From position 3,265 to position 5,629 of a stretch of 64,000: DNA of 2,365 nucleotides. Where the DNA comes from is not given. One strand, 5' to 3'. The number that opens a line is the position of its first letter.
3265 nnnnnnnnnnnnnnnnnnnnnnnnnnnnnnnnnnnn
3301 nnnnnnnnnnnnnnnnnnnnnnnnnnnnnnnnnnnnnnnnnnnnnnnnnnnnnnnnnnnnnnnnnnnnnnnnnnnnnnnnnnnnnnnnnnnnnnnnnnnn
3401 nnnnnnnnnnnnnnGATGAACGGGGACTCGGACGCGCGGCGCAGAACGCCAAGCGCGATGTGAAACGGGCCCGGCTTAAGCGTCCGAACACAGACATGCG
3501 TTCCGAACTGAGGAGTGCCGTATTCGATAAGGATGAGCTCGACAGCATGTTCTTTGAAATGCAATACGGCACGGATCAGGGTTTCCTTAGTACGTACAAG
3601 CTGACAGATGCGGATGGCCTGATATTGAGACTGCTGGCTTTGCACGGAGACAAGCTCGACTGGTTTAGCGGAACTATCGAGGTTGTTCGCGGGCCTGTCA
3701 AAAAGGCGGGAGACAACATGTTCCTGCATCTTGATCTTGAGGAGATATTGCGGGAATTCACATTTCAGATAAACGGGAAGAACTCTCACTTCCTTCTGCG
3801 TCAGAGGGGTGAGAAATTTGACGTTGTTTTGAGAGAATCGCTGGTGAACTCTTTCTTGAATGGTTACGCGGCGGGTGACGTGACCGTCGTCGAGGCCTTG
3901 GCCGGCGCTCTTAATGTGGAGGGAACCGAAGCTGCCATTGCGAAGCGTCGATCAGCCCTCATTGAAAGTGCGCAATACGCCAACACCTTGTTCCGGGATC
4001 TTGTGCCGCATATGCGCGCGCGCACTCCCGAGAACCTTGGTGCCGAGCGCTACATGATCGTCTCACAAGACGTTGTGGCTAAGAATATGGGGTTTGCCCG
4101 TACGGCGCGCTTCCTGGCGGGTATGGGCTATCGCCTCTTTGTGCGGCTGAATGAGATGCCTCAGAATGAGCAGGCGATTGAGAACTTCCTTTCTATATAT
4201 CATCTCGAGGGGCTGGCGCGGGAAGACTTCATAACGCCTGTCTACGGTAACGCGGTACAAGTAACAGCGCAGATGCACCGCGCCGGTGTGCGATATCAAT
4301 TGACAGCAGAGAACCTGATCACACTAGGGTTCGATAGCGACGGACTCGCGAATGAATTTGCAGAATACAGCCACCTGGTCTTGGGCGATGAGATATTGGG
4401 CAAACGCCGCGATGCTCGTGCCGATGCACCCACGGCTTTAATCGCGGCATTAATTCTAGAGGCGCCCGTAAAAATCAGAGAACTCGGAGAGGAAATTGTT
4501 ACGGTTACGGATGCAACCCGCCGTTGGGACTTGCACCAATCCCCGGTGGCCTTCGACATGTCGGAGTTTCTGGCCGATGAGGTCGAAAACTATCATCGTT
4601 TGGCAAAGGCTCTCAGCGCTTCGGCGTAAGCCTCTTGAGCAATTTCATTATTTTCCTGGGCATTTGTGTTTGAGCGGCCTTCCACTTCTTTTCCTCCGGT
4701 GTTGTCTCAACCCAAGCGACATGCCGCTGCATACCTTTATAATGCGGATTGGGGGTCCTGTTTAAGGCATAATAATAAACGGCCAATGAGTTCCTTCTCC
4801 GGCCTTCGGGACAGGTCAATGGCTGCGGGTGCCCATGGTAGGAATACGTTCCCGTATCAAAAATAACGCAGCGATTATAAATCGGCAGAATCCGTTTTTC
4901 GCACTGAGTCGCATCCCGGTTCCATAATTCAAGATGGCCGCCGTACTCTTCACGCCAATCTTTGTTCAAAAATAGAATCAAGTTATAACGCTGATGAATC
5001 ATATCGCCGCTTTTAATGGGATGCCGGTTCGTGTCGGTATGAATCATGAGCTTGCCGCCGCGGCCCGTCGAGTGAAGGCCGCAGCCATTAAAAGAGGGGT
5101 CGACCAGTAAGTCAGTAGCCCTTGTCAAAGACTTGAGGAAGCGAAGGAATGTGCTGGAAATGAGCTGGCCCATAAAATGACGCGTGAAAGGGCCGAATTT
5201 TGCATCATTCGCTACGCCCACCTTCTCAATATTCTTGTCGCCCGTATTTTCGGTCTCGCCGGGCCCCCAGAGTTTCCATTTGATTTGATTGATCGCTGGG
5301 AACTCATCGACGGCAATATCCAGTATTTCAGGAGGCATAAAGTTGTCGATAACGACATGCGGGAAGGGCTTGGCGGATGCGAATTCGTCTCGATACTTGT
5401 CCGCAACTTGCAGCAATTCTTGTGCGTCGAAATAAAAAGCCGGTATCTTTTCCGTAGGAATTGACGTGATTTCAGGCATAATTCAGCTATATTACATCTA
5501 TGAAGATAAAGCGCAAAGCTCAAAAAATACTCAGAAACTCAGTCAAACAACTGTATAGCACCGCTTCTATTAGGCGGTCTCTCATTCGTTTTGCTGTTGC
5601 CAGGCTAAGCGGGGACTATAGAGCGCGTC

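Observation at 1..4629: More than 1500-aa acidic protein without recognisable domains, running off the 5' edge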

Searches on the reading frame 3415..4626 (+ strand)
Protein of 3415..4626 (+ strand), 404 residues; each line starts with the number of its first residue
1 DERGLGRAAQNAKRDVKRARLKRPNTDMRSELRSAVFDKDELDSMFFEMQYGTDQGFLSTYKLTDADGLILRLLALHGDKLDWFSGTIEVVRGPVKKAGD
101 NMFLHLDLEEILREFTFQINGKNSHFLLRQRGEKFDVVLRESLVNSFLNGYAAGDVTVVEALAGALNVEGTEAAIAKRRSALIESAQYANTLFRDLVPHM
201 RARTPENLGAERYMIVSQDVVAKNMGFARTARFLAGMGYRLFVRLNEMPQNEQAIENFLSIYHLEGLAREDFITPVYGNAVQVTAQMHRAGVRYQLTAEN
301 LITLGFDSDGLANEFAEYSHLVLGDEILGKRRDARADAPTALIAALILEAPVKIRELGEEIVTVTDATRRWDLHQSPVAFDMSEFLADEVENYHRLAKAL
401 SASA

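Call 41: find_homologous_proteins(query=A1, max_evalue=0.001)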
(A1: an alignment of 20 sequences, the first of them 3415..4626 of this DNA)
Query A1 (20 sequences) (404 aa, profile of the alignment): 1 proteins with E <= 0.001 among 8000 candidates.
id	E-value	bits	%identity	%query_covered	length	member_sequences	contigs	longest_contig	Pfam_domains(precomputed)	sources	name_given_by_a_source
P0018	6.7e-60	222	29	49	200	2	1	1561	-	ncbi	-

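Call 67: predict_structure(alignment_id=A1)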
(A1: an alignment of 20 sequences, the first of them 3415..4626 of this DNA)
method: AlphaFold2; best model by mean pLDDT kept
length: 404 residues; sequences in the alignment: 20
mean_pLDDT: 75.9   pTM: 0.61
mean pLDDT of the five models: 75.9, 75.1, 74.3, 72.8, 67.2
residues with pLDDT >= 90: 121; 70-90: 142; 50-70: 105; < 50: 36
segments of 3 or more residues with pLDDT < 50: 20-36, 101-113
pLDDT, mean of each block of 10 residues (from residue 1): 62 64 38 48 79 80 69 60 79 62 41 58 71 83 67 57 52 59 73 79 59 95 91 89 90 88 88 95 97 92 96 96 94 89 94 90 90 84 73 74 61
secondary structure, 60 per line:
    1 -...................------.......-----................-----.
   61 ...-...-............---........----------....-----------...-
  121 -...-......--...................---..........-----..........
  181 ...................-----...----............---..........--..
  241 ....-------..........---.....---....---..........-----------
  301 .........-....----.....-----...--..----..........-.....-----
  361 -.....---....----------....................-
elements in order: H2-20 H27-33 H39-54 E60-63 H69-80 E84-91 H102-105 E117-119 E122-124 E126-131 E134-140 H141-152 H156-165 H171-199 E212-217 H218-223 H227-236 E239-244 H252-261 H265-269 E273-276 H280-289 E301-306 H311-314 E319-323 E329-331 H340-349 H351-355 E362-366 E370-373 H384-403

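Call 71: fold_search(model_id=the predicted structure, library=pdb)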
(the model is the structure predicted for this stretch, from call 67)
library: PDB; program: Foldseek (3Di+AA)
matches with E <= 10: 1392; with E <= 0.001: 0
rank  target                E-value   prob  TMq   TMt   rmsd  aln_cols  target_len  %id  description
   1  1j8d_A                3.1e-03  0.97  0.20  0.40  10.8       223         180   11  Structure Of the metal-free form of the deoxy-D-mannose-octulosonate 8-phosphate phosphatase (YrbI) From Haemophilus I (released 2002-02-27)
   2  9o4k_A                6.0e-03  0.30  0.15  0.14  22.9       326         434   13  Cryo-EM Structure of the Arabidopsis GA3-GID1A-RGA-SLY1-ASK1 Complex (released 2025-07-23)
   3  4f9f_A                7.1e-03  0.85  0.21  0.19  11.7       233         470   11  Crystal Structure of VldE, the pseudo-glycosyltransferase, in complex with GDP and Trehalose (released 2012-10-17)
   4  4hgp                  8.0e-03  0.87  0.19  0.38  11.6       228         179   11  Crystal Structure of 2-keto-3-deoxyoctulosonate 8-phosphate phosphohydrolase from Haemophilus influenzae in complex with (released 2013-08-21)
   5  4f9f_E                8.5e-03  0.63  0.19  0.17  12.4       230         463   12  Crystal Structure of VldE, the pseudo-glycosyltransferase, in complex with GDP and Trehalose (released 2012-10-17)
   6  5b4e                  1.2e-02  0.63  0.20  0.25  12.2       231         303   15  Sulfur Transferase TtuA in complex with iron sulfur cluster and ATP derivative (released 2017-05-03)
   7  5vt6_D                1.3e-02  0.84  0.20  0.30  11.6       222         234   15  Crystal structure of Acetoacetyl-CoA Reductase from Burkholderia pseudomallei 1710b complexed with NADP (released 2017-05-24)
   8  2qjo_A                1.3e-02  0.84  0.22  0.25  11.8       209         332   12  crystal structure of a bifunctional NMN adenylyltransferase/ADP ribose pyrophosphatase (NadM) complexed with ADPRP and (released 2008-03-11)
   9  7qy3_J                1.4e-02  0.93  0.18  0.26   7.3       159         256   11  Crystal structure of the halohydrin dehalogenase HheG D114C mutant cross-linked with BMOE (released 2022-03-09)
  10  2qjo_B                1.4e-02  0.87  0.22  0.26  11.4       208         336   12  crystal structure of a bifunctional NMN adenylyltransferase/ADP ribose pyrophosphatase (NadM) complexed with ADPRP and (released 2008-03-11)
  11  1pno_B                1.4e-02  0.66  0.19  0.36  10.5       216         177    8  Crystal structure of R. rubrum transhydrogenase domain III bound to NADP (released 2003-11-11)
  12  2acv_A                1.4e-02  0.57  0.19  0.17  13.3       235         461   10  Crystal Structure of Medicago truncatula UGT71G1 (released 2005-11-15)
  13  2p9j_F                1.9e-02  0.92  0.20  0.47   9.8       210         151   11  Crystal structure of AQ2171 from Aquifex aeolicus (released 2007-05-29)
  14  3ij5_D                1.9e-02  0.72  0.20  0.37  11.9       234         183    8  1.95 Angstrom Resolution Crystal Structure of 3-deoxy-D-manno-octulosonate 8-phosphate phosphatase from Yersinia pesti (released 2009-08-11)
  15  2jjy_C                2.0e-02  0.80  0.19  0.28   8.2       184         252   10  Crystal structure of Francisella tularensis enoyl reductase (ftFabI) with bound NAD (released 2009-02-24)
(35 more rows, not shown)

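Call 108: search_dna_similar(query=window:3415-4626:+, collection=phages, mode=protein, max_evalue=0.01, max_rows=5)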
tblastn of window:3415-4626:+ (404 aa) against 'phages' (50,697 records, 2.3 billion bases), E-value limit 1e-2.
No match.

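Call 109: search_dna_similar(query=window:3415-4626:+, collection=plasmids, mode=protein, max_evalue=0.01, max_rows=5)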
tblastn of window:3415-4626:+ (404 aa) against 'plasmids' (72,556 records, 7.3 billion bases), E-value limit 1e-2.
No match.

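Call 110: search_protein_families(library=pfam, alignment_id=A1, max_evalue=5)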
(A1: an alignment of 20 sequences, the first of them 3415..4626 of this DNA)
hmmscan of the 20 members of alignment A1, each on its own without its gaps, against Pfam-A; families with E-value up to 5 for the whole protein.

A. member 1, window:3415-4626:+ (404 aa): 0 families

B. families by the number of members that match (of 20 scanned): 11 families
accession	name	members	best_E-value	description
PF08241.18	Methyltransf_11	1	5.8e-08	Methyltransferase domain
PF13847.12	Methyltransf_31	1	0.00024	Methyltransferase domain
PF13649.12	Methyltransf_25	1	0.00031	Methyltransferase domain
PF13489.12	Methyltransf_23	1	0.0074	Methyltransferase domain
PF01209.24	Ubie_methyltran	1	0.037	ubiE/COQ5 methyltransferase family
PF14106.11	DUF4279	1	0.072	Domain of unknown function (DUF4279)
PF00871.23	Acetate_kinase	1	0.087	Acetokinase family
PF01512.22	Complex1_51K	1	0.092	Nuo51 FMN-binding domain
PF12404.13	DUF3663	1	0.12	Peptidase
PF04514.18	BTV_NS2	1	0.18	Bluetongue virus non-structural protein NS2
PF09516.16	RE_CfrBI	1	0.22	CfrBI restriction endonuclease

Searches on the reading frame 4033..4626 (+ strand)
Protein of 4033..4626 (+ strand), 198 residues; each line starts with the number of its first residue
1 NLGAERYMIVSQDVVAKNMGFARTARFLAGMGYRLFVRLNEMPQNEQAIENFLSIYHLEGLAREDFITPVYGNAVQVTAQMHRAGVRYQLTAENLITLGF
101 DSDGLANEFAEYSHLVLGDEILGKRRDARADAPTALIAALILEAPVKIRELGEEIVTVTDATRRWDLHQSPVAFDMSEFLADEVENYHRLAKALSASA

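Call 44: find_homologous_proteins(query=A2, max_evalue=0.001)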
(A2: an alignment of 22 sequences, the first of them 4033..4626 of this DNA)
Query A2 (22 sequences) (198 aa, profile of the alignment): 1 proteins with E <= 0.001 among 8000 candidates.
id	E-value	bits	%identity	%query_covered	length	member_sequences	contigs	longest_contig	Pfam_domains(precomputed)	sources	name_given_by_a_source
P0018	6.7e-55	204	29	94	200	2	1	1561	-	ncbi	-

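Call 45: search_solved_structures(query=A2, max_evalue=10)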
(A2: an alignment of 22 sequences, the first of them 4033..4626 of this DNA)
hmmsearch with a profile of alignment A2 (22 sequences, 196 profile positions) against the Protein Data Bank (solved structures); distinct sequences matched with E-value up to 10: 2.
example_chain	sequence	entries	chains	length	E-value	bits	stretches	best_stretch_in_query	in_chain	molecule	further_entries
1gmx_A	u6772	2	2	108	1.2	12.1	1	85-139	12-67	THIOSULFATE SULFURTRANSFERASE GLPE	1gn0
5tv7_A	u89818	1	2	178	1.3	12.1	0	8-59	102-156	Putative peptidoglycan-binding/hydrolysing protein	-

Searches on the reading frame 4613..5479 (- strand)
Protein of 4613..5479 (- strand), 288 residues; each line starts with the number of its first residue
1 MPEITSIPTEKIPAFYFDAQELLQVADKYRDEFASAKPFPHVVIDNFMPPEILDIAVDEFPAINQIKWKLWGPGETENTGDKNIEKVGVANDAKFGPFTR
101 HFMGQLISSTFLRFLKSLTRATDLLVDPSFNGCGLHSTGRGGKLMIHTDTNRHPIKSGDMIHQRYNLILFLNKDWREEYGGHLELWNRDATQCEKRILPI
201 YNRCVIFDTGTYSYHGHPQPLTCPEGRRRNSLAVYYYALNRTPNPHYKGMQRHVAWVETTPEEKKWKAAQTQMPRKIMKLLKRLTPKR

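Call 12: search_protein_families(library=pfam, proteins=[window:4613-5479:-], max_evalue=0.001)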
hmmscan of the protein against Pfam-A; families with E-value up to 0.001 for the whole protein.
window:4613-5479:- (288 aa): 2 families
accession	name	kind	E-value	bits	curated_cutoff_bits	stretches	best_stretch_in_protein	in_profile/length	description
PF13640.12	2OG-FeII_Oxy_3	-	1.8e-15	58.1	27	1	134-237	2-98/98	2OG-Fe(II) oxygenase superfamily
PF13661.12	2OG-FeII_Oxy_4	-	2.1e-08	35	27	1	144-215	12-79/98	2OG-Fe(II) oxygenase superfamily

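Call 17: find_encoding_contigs(protein=window:4613-5479:-, flank=10000, max_places=6)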
Protein window:4613-5479:- (288 aa): 1 contig read that carries it; 1 place shown.
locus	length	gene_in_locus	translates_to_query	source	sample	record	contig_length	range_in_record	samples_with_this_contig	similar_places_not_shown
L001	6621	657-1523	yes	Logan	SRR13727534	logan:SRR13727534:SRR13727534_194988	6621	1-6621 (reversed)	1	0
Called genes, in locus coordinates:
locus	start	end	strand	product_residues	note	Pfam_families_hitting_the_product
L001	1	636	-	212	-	?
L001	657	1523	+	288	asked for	PF13640:2OG-FeII_Oxy_3, PF13661:2OG-FeII_Oxy_4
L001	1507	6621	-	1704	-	?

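Call 26: search_protein_families(library=phrogs, proteins=[L001:1507-6618:-], max_evalue=1)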
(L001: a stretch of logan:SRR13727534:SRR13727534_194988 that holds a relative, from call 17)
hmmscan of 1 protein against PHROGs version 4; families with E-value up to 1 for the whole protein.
L001:1507-6618:- (1703 aa): 2 families
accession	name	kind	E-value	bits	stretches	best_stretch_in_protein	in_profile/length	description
phrog_26058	-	unknown function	0.11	12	1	1056-1134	473-547/633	-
phrog_4927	-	unknown function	0.3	12.2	0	669-711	24-64/73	-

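Call 27: search_protein_families(library=padloc, proteins=[L001:1507-6618:-], max_evalue=1)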
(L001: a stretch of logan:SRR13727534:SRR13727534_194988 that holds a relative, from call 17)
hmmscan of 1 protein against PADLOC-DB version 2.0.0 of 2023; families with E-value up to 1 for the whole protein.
L001:1507-6618:- (1703 aa): 0 families

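Call 57: search_protein_families(library=pfam, proteins=[L001:1-636:-], max_evalue=0.001)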
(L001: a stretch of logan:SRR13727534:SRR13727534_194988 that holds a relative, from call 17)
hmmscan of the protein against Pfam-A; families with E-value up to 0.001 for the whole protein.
L001:1-636:- (212 aa): 0 families

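Call 77: list_cluster_members(proteins=[window:4613-5479:-, window:13497-14606:+, window:15839-17377:+, window:19693-20427:+, window:21178-22164:+, window:29844-30869:+, window:31846-33543:+, window:40535-41509:+, window:53639-55585:-, window:57863-59077:+])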
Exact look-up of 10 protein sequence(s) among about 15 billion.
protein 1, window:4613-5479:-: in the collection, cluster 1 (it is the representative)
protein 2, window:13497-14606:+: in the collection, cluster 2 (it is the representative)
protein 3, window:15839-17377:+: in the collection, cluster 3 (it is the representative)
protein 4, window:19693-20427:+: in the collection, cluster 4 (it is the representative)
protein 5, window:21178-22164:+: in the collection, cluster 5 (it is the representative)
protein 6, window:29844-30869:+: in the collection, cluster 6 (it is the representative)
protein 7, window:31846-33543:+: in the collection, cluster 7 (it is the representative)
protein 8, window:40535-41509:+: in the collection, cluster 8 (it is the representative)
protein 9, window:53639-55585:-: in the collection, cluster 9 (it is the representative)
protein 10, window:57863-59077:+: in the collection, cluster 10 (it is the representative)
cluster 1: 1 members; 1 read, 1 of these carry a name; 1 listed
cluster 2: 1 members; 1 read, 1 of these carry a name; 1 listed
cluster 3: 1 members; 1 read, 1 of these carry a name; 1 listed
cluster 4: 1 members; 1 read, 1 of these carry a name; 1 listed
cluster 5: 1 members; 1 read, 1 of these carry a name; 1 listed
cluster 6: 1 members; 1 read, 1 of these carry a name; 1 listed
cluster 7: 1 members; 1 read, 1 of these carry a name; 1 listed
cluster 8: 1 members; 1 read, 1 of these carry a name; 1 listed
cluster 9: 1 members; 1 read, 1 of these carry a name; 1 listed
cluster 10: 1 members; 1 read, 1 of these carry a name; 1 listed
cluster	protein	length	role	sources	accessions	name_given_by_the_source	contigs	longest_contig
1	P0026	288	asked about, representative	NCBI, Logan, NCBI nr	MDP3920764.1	MAG: 2OG-Fe(II) oxygenase [Candidatus Omnitrophota bacterium] | 2OG-Fe(II) oxygenase [Candidatus Omnitrophota bacterium]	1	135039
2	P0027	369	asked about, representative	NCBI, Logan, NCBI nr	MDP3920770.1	MAG: phosphonopyruvate decarboxylase [Candidatus Omnitrophota bacterium] | phosphonopyruvate decarboxylase [Candidatus Omnitrophota bacterium]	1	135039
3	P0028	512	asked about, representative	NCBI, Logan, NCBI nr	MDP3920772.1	MAG: radical SAM protein [Candidatus Omnitrophota bacterium] | radical SAM protein [Candidatus Omnitrophota bacterium]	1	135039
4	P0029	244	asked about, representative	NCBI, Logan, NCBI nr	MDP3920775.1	MAG: sulfotransferase family 2 domain-containing protein [Candidatus Omnitrophota ... | sulfotransferase family 2 domain-containing protein [Candidatus Omnitrophota bacterium]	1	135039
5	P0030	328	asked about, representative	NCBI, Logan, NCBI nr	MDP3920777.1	MAG: transposase [Candidatus Omnitrophota bacterium] | transposase [Candidatus Omnitrophota bacterium]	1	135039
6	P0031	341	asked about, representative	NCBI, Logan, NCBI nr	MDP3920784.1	MAG: SGNH/GDSL hydrolase family protein [Candidatus Omnitrophota bacterium] | SGNH/GDSL hydrolase family protein [Candidatus Omnitrophota bacterium]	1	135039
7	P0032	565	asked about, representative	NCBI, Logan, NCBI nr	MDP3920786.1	MAG: class I SAM-dependent methyltransferase [Candidatus Omnitrophota bacterium] | class I SAM-dependent methyltransferase [Candidatus Omnitrophota bacterium]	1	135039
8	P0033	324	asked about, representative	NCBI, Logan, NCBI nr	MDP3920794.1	MAG: NAD-dependent epimerase/dehydratase family protein [Candidatus Omnitrophota ... | NAD-dependent epimerase/dehydratase family protein [Candidatus Omnitrophota bacterium]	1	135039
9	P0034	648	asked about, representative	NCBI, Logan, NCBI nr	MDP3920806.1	MAG: ABC transporter ATP-binding protein [Candidatus Omnitrophota bacterium] | ABC transporter ATP-binding protein [Candidatus Omnitrophota bacterium]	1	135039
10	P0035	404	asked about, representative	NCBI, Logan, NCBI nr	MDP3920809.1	MAG: O-antigen ligase family protein [Candidatus Omnitrophota bacterium] | O-antigen ligase family protein [Candidatus Omnitrophota bacterium]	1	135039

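Call 93: search_protein_families(library=ncbifam, proteins=[window:4613-5479:-], max_evalue=0.01)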
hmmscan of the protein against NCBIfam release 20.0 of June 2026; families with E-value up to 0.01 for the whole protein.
window:4613-5479:- (288 aa): 2 families
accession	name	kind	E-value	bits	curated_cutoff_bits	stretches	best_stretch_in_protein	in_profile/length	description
NF041706.1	2OG_matur_YhhC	equivalog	1.6e-06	27.9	150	1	162-216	109-164/182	cyclophane-containing peptide 2OG-Fe(II) oxygenase YhhC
NF052475.1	2OG-Fe_FlmC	exception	0.0017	18.4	240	1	164-236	111-178/181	FlmC family 2OG-Fe(II) oxygenase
